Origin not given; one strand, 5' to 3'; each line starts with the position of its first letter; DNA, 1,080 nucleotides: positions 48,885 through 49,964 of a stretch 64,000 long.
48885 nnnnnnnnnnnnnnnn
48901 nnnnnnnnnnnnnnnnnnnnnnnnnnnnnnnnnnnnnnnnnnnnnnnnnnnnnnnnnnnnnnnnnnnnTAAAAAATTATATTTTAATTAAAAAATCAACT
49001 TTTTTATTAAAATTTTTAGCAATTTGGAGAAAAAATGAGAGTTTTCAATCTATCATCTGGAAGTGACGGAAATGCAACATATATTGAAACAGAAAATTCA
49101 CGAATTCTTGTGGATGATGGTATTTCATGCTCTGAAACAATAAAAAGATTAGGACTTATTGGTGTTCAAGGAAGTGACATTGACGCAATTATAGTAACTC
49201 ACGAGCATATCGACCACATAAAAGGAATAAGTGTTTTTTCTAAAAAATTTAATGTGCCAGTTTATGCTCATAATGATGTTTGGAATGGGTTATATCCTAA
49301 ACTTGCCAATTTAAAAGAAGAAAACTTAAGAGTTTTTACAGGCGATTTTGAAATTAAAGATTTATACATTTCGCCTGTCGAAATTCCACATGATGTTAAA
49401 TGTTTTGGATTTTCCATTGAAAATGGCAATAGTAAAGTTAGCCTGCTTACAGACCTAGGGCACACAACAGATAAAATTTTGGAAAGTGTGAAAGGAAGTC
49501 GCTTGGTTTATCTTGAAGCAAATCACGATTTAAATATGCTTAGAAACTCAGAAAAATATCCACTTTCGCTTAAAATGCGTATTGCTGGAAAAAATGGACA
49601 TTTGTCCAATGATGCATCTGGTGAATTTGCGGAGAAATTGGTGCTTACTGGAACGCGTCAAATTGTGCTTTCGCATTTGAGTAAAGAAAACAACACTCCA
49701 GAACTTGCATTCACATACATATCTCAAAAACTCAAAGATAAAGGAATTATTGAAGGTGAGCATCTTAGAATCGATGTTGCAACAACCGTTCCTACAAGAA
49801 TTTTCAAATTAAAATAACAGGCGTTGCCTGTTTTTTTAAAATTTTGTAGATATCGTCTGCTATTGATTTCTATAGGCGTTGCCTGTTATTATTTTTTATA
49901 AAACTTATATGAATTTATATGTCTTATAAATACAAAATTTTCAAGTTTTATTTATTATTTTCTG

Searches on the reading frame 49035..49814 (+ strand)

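Call 8: search_protein_families(library=pfam, proteins=[window:49035-49814:+], max_evalue=0.001)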
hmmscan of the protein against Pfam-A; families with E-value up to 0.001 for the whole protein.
window:49035-49814:+ (260 aa): 4 families
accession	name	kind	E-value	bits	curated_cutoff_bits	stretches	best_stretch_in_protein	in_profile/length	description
PF12706.13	Lactamase_B_2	-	8.9e-19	68.3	27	1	23-214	2-199/200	Beta-lactamase superfamily domain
PF00753.33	Lactamase_B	-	1.3e-18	68.1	22.7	1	11-159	5-146/196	Metallo-beta-lactamase superfamily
PF23023.1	Anti-Pycsar_Apyc1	-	0.00018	21.5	50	1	13-71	21-76/250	Anti-Pycsar protein Apyc1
PF16661.11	Lactamase_B_6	-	0.00083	19.2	27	0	17-82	2-75/193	Metallo-beta-lactamase superfamily domain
